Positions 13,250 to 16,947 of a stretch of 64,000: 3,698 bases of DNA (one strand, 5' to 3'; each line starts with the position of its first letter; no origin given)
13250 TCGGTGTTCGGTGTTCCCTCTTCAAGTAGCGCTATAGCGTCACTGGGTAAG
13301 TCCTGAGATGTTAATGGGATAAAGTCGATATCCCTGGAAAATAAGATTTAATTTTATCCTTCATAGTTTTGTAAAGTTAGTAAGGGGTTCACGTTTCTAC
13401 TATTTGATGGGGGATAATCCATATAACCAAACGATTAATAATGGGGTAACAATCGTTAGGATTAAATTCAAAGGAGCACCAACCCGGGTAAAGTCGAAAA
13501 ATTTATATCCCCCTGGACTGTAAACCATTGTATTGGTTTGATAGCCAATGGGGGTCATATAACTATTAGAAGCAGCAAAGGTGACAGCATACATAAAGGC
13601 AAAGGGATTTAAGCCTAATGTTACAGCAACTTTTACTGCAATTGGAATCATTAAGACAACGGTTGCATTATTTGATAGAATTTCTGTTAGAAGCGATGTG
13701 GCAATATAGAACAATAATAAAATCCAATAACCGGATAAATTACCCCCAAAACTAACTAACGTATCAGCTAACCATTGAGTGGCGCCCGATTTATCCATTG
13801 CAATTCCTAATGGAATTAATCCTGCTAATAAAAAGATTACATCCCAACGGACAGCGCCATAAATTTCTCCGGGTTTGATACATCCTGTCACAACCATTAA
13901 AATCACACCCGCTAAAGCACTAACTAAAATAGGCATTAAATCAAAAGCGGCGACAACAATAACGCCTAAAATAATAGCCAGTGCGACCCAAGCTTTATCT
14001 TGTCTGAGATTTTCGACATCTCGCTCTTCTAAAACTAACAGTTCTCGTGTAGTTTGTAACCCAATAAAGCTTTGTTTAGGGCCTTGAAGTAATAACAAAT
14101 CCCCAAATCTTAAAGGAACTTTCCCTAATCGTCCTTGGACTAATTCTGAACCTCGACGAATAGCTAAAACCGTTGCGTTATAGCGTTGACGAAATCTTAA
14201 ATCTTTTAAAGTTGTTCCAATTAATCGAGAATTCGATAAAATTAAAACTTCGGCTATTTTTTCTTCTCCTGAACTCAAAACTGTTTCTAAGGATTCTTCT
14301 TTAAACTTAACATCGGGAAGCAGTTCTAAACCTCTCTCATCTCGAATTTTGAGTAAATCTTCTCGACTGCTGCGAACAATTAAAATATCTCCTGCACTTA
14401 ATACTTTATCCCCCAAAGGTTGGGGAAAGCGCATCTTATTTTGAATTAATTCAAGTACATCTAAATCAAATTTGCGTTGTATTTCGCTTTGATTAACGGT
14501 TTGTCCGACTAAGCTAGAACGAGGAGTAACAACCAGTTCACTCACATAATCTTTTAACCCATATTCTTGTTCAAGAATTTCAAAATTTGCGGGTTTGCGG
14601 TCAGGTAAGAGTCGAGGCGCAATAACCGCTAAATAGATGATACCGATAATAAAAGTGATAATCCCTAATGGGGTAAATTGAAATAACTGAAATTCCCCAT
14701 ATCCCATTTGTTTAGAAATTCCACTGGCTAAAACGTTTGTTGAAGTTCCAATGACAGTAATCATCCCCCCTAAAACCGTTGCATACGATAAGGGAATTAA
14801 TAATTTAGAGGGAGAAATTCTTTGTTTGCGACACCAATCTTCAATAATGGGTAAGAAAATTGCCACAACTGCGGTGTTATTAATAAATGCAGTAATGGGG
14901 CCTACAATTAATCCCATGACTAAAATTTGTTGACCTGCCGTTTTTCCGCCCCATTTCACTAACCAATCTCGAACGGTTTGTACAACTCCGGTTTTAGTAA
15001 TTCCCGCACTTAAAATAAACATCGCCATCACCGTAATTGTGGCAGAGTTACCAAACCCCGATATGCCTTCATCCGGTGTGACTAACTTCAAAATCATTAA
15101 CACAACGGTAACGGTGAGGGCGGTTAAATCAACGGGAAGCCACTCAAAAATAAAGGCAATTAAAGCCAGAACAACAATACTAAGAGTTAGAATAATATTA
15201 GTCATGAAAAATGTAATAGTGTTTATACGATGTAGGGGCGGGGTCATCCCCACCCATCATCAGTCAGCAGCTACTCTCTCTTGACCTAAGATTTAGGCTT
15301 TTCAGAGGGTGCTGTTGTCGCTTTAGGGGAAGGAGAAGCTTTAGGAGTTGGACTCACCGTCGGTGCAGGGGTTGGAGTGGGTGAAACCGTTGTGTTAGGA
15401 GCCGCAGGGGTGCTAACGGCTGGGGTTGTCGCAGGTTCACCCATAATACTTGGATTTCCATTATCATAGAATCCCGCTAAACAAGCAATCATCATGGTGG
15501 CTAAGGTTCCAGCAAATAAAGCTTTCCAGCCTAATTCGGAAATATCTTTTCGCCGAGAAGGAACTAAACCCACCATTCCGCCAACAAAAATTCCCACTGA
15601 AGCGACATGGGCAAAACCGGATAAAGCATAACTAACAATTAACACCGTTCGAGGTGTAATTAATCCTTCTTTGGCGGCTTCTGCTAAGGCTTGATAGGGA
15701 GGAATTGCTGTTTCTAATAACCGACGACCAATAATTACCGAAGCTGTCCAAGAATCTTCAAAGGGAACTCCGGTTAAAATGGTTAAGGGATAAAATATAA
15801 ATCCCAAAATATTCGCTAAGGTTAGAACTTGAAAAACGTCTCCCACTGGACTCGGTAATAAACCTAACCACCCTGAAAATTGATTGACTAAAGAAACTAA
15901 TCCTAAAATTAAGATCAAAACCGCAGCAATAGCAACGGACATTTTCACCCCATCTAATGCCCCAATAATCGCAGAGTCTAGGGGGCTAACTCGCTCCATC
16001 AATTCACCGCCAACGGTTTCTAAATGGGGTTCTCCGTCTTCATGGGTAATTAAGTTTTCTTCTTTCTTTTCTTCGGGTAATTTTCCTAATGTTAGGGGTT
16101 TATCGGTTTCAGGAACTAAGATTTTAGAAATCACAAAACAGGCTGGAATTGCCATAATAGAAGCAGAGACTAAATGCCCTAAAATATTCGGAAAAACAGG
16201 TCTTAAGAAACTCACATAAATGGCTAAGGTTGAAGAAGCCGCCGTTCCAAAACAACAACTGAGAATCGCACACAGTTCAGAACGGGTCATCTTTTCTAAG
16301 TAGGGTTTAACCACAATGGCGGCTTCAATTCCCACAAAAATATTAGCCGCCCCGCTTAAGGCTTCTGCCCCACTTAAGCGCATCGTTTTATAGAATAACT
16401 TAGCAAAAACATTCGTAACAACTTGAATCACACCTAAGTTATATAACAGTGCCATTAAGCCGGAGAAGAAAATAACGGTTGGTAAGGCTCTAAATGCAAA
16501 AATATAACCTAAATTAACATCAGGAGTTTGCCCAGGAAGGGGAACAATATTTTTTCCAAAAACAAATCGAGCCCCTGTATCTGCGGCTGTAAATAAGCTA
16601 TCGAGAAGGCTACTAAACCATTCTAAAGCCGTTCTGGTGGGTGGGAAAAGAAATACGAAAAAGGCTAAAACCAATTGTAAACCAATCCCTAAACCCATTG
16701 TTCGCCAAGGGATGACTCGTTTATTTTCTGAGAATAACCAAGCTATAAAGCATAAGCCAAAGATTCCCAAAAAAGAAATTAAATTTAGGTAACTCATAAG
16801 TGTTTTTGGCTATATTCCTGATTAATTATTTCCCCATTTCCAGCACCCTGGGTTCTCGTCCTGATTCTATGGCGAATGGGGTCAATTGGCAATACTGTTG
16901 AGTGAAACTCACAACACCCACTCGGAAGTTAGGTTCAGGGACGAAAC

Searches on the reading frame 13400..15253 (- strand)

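Call 6: search_protein_families(library=pfam, proteins=[window:13400-15253:-])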
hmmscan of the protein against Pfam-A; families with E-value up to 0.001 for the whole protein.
window:13400-15253:- (617 aa): 4 families
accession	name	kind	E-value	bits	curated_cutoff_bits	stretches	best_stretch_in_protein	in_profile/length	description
PF03600.22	CitMHS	-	4.2e-96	322.4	31.9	2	32-557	2-335/336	Citrate transporter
PF00939.25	Na_sulph_symp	-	9.2e-24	84.7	27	2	469-609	321-464/472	Sodium:sulfate symporter transmembrane region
PF02080.26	TrkA_C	-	1.3e-23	83.2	27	2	333-395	1-62/71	TrkA-C domain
PF07158.17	MatC_N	-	0.00082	19.9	23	0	17-148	1-134/149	Dicarboxylate carrier protein MatC N-terminus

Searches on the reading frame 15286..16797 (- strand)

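Call 6: search_protein_families(library=pfam, proteins=[window:15286-16797:-])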
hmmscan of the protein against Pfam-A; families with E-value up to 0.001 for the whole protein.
window:15286-16797:- (503 aa): 3 families
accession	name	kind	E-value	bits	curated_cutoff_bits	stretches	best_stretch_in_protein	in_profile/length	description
PF07662.18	Nucleos_tra2_C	-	6.7e-60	202.8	32.3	1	208-442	1-213/213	Na+ dependent nucleoside transporter C-terminus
PF01773.25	Nucleos_tra2_N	-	1.2e-22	80.6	27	1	10-82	1-73/74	Na+ dependent nucleoside transporter N-terminus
PF07670.19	Gate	-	2.8e-13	50.7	29.6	1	101-198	1-101/104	Nucleoside recognition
